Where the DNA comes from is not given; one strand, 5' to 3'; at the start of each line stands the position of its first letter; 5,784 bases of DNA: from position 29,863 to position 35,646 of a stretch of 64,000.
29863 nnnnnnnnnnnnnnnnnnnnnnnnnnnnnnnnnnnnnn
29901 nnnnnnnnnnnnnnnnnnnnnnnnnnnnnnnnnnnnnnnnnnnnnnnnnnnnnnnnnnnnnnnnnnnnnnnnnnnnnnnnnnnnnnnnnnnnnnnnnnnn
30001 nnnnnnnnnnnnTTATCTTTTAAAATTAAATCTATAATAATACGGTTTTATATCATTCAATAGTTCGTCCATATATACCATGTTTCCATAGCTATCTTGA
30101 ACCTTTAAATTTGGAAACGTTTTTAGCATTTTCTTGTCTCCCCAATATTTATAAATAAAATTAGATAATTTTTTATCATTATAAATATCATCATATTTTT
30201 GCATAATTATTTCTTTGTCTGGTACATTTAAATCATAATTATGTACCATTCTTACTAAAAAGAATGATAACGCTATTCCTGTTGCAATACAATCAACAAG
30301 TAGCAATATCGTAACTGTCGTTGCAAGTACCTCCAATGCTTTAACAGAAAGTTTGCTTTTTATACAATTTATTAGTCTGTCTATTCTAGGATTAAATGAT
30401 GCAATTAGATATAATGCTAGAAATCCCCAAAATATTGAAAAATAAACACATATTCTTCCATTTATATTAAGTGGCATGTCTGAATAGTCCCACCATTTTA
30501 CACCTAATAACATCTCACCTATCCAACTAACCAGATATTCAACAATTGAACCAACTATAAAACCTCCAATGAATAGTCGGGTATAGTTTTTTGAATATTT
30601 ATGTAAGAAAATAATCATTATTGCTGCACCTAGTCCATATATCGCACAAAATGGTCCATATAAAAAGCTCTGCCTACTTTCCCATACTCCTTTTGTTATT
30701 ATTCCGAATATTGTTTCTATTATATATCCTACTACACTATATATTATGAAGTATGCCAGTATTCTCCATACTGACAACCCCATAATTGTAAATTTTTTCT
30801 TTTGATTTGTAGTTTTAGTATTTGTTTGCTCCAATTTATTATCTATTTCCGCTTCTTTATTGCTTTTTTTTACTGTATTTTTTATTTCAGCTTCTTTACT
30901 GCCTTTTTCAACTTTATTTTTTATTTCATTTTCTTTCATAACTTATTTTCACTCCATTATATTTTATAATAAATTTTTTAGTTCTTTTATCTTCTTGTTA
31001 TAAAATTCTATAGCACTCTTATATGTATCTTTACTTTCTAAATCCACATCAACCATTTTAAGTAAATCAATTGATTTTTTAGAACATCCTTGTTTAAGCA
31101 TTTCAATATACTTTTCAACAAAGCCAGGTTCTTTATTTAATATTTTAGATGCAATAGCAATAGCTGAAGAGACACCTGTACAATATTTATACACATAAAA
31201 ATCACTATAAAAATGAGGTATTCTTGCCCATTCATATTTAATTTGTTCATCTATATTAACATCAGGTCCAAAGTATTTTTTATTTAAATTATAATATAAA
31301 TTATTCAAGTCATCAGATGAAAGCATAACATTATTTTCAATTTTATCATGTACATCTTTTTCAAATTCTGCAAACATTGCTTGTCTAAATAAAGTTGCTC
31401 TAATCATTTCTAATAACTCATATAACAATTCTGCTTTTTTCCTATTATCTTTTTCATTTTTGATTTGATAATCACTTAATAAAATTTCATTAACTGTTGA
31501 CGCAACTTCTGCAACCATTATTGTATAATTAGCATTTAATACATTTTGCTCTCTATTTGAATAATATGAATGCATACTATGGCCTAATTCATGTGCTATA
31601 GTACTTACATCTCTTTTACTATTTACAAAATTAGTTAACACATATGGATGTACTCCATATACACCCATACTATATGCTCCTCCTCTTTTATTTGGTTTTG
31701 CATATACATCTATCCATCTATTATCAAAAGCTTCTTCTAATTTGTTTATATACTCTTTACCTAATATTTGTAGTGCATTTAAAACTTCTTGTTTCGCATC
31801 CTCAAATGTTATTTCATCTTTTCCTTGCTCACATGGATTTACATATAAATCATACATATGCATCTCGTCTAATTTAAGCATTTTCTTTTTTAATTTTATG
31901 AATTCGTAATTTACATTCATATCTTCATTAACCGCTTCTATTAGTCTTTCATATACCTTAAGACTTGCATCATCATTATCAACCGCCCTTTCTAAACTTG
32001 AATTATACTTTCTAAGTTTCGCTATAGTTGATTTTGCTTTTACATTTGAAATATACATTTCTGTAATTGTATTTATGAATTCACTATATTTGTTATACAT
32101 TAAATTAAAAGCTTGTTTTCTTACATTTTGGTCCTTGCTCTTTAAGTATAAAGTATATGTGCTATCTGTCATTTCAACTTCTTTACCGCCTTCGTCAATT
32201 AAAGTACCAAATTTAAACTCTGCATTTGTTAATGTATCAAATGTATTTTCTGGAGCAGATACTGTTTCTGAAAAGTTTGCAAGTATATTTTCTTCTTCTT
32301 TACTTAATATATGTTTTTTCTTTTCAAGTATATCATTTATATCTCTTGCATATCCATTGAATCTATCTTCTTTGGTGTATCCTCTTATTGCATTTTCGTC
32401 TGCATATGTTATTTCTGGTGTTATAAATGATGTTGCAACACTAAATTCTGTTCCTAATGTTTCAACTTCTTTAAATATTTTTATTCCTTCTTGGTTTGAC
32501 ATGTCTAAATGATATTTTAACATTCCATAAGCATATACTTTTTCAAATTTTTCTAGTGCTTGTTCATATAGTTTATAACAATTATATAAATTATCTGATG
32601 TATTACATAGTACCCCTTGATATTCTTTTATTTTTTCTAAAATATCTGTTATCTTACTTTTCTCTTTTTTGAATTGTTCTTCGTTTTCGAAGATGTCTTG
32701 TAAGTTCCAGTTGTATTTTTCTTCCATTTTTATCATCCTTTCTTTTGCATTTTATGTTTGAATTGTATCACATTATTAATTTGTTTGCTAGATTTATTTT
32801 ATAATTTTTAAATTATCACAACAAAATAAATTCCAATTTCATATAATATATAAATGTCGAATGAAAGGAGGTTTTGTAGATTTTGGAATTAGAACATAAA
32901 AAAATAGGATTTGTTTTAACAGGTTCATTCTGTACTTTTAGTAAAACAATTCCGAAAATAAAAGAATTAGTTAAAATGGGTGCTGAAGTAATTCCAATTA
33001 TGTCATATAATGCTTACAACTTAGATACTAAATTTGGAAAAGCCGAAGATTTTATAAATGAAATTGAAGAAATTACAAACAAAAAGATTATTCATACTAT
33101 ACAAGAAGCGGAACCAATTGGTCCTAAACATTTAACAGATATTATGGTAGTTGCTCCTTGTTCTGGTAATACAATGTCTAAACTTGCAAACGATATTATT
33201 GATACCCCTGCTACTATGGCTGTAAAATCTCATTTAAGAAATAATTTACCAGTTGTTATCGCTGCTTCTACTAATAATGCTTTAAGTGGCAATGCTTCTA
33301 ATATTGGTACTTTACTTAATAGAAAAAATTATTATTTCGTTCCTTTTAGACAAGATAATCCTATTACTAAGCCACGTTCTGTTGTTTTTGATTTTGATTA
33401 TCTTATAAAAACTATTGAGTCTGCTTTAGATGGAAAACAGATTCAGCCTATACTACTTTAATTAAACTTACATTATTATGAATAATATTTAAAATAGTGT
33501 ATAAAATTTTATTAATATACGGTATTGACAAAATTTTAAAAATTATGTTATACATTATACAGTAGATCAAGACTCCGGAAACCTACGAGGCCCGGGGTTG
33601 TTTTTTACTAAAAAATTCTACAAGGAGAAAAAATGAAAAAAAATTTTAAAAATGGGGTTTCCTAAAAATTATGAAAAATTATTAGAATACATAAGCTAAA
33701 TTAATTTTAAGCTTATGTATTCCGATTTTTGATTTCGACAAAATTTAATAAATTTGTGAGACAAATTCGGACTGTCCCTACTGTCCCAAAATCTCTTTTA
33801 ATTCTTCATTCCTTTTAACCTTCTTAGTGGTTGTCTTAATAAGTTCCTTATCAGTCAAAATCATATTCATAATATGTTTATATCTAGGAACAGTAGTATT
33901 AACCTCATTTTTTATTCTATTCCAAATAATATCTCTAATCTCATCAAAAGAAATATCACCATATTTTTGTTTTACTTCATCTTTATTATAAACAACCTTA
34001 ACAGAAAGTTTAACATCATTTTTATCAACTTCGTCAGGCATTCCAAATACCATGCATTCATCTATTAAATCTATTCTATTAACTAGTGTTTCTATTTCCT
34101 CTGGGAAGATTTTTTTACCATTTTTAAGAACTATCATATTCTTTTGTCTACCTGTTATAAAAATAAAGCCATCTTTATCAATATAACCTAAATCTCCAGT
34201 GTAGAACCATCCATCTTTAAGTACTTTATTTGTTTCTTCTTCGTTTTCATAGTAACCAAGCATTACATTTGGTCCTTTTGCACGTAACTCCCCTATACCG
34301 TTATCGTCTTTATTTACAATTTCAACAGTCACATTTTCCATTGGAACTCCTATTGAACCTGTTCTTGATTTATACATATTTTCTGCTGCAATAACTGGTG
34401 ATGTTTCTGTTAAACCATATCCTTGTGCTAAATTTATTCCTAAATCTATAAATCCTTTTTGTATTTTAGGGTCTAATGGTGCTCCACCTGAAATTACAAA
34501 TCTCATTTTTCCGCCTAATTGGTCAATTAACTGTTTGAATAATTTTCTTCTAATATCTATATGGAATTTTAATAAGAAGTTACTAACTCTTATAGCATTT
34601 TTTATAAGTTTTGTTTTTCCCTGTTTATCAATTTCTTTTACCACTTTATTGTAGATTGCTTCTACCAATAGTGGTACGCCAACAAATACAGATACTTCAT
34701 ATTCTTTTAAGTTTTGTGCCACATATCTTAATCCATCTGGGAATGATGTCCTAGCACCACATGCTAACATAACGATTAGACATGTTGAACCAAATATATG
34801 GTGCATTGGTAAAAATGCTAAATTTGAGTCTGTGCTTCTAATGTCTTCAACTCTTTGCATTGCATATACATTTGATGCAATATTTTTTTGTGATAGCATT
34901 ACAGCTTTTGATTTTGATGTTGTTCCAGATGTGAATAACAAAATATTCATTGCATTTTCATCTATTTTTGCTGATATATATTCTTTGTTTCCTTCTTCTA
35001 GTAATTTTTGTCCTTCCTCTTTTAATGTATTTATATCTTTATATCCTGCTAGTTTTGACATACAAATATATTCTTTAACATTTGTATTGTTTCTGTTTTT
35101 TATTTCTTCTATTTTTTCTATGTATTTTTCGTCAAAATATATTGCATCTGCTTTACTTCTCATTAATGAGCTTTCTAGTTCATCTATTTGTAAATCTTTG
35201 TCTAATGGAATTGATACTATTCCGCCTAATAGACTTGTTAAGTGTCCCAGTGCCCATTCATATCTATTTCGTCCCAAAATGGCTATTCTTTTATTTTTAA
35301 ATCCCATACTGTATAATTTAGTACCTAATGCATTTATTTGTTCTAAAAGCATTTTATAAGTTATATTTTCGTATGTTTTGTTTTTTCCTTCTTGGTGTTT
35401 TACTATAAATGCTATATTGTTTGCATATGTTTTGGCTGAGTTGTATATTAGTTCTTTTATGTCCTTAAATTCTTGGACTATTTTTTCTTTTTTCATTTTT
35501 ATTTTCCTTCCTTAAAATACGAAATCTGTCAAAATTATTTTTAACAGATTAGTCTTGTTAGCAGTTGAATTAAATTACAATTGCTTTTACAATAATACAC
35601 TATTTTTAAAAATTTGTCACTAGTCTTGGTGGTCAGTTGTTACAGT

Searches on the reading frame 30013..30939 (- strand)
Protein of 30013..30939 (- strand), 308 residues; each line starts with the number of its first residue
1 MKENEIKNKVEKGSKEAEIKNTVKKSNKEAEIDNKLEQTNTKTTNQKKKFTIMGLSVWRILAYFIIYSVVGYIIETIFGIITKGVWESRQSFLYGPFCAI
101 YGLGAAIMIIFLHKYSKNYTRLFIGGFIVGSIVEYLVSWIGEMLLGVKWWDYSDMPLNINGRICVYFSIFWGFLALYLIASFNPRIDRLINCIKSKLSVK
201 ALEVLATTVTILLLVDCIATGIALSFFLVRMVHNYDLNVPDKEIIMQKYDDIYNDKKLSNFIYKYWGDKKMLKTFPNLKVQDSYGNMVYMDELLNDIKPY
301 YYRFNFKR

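Call 15: search_protein_families(library=pfam, proteins=[window:30013-30939:-])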
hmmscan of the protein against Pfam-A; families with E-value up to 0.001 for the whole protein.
window:30013-30939:- (308 aa): 1 family
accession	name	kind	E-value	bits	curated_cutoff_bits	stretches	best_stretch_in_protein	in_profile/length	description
PF06541.16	ABC_trans_CmpB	-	2.2e-43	148.4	25.9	1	63-220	2-150/151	Putative ABC-transporter type IV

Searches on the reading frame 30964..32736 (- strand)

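Call 15: search_protein_families(library=pfam, proteins=[window:30964-32736:-])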
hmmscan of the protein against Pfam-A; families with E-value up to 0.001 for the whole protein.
window:30964-32736:- (590 aa): 2 families
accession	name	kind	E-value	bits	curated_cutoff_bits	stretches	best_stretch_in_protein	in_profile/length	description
PF01432.26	Peptidase_M3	-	7.1e-70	237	27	1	197-577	2-456/457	Peptidase family M3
PF08439.15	Peptidase_M3_N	-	1.1e-17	64.4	25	1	108-176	1-70/70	Oligopeptidase F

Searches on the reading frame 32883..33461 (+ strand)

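Call 15: search_protein_families(library=pfam, proteins=[window:32883-33461:+])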
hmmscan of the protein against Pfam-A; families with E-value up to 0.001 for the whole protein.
window:32883-33461:+ (192 aa): 1 family
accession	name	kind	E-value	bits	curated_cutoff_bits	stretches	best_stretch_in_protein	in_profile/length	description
PF02441.25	Flavoprotein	-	2.4e-27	96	22.7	1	6-165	1-143/162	Flavoprotein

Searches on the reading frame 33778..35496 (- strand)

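Call 15: search_protein_families(library=pfam, proteins=[window:33778-35496:-])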
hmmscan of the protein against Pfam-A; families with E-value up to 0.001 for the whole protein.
window:33778-35496:- (572 aa): 2 families
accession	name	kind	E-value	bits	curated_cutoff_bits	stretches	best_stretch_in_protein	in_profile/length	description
PF00501.34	AMP-binding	-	2.8e-63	214.5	29.9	1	20-416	4-384/384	AMP-binding enzyme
PF23562.2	AMP-binding_C_3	-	3.4e-07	31.1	20.8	1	453-565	2-108/124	AMP-binding enzyme C-terminal domain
